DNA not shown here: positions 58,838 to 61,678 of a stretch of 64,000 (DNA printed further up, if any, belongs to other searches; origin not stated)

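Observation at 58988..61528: G-alpha-like protein with Walker-A retained but catalytic Gln and NKxD degenerate (candidate pseudo-GTPase)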

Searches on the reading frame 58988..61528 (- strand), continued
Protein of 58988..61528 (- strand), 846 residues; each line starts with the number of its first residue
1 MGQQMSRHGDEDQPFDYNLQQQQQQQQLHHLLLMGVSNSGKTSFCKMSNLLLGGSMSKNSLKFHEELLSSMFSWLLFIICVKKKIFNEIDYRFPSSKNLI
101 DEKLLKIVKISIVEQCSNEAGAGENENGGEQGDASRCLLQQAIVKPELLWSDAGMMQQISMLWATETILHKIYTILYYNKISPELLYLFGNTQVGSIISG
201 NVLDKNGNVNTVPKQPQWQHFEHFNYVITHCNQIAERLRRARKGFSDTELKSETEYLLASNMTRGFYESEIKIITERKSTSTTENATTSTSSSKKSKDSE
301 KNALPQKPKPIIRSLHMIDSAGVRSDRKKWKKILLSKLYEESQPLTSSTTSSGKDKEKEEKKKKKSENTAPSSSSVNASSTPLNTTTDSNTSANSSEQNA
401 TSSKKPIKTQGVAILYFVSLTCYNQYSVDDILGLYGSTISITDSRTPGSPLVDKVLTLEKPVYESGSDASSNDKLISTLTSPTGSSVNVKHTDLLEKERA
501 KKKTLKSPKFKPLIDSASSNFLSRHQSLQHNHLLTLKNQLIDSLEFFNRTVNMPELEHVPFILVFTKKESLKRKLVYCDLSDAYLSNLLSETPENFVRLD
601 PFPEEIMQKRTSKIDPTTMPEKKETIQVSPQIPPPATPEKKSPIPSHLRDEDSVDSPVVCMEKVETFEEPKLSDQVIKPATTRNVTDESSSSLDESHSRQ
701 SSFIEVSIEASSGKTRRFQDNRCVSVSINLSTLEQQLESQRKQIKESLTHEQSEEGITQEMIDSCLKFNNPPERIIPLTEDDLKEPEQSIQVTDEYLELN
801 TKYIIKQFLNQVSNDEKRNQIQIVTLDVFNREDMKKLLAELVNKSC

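Call 48: find_encoding_contigs(protein=P0004, flank=5000, max_places=3)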
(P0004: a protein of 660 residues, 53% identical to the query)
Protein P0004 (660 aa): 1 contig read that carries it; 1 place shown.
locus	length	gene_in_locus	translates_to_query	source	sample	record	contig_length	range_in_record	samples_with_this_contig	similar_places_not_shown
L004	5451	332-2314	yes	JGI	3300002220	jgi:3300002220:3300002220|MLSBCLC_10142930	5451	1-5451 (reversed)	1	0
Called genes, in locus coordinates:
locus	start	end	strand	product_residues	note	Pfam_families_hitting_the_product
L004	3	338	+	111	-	?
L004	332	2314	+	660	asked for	PF00503:G-alpha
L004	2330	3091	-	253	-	-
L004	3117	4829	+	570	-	-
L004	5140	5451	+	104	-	?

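Call 49: list_cluster_members(proteins=[P0003, P0005, P0002])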
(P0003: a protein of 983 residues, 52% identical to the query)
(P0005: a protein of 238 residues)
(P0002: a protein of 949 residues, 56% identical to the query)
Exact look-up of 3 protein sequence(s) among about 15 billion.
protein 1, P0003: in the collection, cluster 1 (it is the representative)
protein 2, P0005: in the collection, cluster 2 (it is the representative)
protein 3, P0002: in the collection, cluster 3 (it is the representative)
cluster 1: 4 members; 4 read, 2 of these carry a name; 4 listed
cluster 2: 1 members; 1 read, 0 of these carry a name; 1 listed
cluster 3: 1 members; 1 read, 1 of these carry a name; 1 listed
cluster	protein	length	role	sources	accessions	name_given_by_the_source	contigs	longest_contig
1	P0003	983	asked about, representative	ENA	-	-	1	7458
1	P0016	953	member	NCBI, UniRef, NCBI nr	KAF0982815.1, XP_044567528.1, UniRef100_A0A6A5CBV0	hypothetical protein FDP41_010794 [Naegleria fowleri] | Uncharacterized protein n=1 Tax=Naegleria fowleri TaxID=5763 RepID=A0A6A5CBV0_NAEFO | uncharacterized protein FDP41_010794 [Naegleria fowleri]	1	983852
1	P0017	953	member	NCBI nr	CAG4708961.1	unnamed protein product [Naegleria fowleri]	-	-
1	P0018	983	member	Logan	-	-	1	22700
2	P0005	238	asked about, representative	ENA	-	-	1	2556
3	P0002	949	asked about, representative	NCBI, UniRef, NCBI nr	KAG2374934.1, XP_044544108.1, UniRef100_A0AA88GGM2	hypothetical protein C9374_010308 [Naegleria lovaniensis] | Uncharacterized protein n=1 Tax=Naegleria lovaniensis TaxID=51637 RepID=A0AA88GGM2_NAELO | uncharacterized protein C9374_010308 [Naegleria lovaniensis]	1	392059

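Call 53: find_homologous_proteins(query=P0008, max_evalue=1e-10)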
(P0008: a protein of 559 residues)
Query P0008 (559 aa): 16 proteins with E <= 1e-10 among 8000 candidates.
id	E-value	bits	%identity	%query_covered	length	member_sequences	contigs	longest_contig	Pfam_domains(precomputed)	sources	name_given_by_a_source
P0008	0.0e+0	1244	100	100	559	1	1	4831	PF00025.28,PF00503.27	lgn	-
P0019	9.5e-98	346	38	84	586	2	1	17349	PF00503.27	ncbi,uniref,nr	ncbi:hypothetical protein C9374_014751 [Naegleria lovaniensis]|uniref:Uncharacterized protein n=1 Ta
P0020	1.1e-93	333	35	99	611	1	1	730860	PF00503.27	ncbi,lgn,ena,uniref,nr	ncbi:hypothetical protein FDP41_001721 [Naegleria fowleri]|uniref:Uncharacterized protein n=1 Tax=Na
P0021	1.3e-18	85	28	55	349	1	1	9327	PF00025.28,PF00503.27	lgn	-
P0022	2.9e-17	81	43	20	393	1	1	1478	PF00025.28,PF00503.27,PF04670.19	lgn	-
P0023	4.2e-17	80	30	52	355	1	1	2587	PF00025.28,PF00503.27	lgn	-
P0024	4.7e-17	80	30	54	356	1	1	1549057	PF00025.28,PF00503.27,PF04670.19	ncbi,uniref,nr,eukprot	ncbi:guanine nucleotide-binding protein alpha-1 subunit [Carpediemonas membranifera]|uniref:Guanine 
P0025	5.6e-16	76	38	23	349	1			PF00025.28,PF00503.27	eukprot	eukprot:597103_1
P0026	2.5e-15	74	26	54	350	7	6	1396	PF00025.28,PF00503.27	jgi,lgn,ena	-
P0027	2.5e-15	74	41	21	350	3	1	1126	PF00025.28,PF00503.27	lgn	-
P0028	3.0e-15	74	28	60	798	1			PF00025.28,PF08477.20,PF00503.27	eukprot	eukprot:gene11385-4552_t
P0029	4.8e-15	73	28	53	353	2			PF00025.28,PF00503.27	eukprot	eukprot:TRINITY_DN2577_c0_g1_i2.p1 TRINITY_DN2577_c0_g1~~TRINITY_DN2577_c0_g1_i2.p1 ORF type:complet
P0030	5.3e-15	73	40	24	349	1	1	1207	PF00025.28,PF00503.27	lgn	-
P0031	3.6e-14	70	27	55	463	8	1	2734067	PF00025.28,PF00503.27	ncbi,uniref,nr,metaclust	ncbi:guanine nucleotide binding protein, alpha subunit [Hyphopichia burtonii NRRL Y-1933]|uniref:Gua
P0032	6.6e-14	70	28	54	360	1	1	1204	PF00025.28,PF00503.27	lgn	-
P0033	1.3e-13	69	28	55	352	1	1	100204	PF00025.28,PF00503.27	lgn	-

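Call 67: predict_structure(alignment_id=A5)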
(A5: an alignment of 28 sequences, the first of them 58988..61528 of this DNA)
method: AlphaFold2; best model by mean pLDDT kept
length: 846 residues; sequences in the alignment: 28
mean_pLDDT: 60.8   pTM: 0.61
mean pLDDT of the five models: 60.8, 60.0, 59.8, 58.1, 56.7
residues with pLDDT >= 90: 143; 70-90: 198; 50-70: 138; < 50: 367
segments of 3 or more residues with pLDDT < 50: 1-25, 112-122, 127-133, 189-196, 201-203, 208-210, 287-293, 346-403, 432-533, 617-731, 752-755, 770-779, 781-787
pLDDT, mean of each block of 10 residues (from residue 1): 29 35 56 90 90 77 87 90 85 95 80 48 47 70 90 96 93 79 57 48 50 60 86 92 75 79 75 73 49 52 68 85 80 74 50 38 35 31 30 38 57 92 72 38 28 30 36 39 42 43 36 34 42 66 92 90 92 79 58 78 86 54 38 37 37 33 30 33 32 33 30 33 30 57 69 57 62 37 48 90 95 95 92 89 72
secondary structure, 60 per line:
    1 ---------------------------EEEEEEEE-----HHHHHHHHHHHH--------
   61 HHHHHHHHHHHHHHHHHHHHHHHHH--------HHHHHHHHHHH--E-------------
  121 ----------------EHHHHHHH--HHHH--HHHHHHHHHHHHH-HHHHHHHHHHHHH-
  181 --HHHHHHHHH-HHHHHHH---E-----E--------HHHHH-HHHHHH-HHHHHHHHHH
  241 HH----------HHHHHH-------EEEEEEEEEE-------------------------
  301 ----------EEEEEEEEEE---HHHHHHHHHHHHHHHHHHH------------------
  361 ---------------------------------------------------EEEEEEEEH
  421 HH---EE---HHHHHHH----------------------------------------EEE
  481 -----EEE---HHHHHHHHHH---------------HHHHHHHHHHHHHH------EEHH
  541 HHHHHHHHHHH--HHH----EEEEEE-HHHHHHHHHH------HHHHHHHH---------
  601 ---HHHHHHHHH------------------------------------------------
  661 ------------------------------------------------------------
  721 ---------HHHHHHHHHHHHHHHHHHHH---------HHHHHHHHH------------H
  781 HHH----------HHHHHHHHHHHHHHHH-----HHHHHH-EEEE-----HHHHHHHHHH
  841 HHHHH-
elements in order (helices of 4 or more, strands of 3 or more residues): E28-35 H41-52 H61-85 H94-104 H138-144 H147-150 H153-165 H167-179 H183-191 H193-199 H218-222 H224-229 H231-242 H253-258 E266-275 E311-320 H324-342 E412-419 H431-437 E478-480 E486-488 H492-501 H517-530 H539-551 E561-566 H568-577 H584-591 H604-612 H730-749 H759-767 H780-783 H794-809 H815-820 E822-825 H831-845
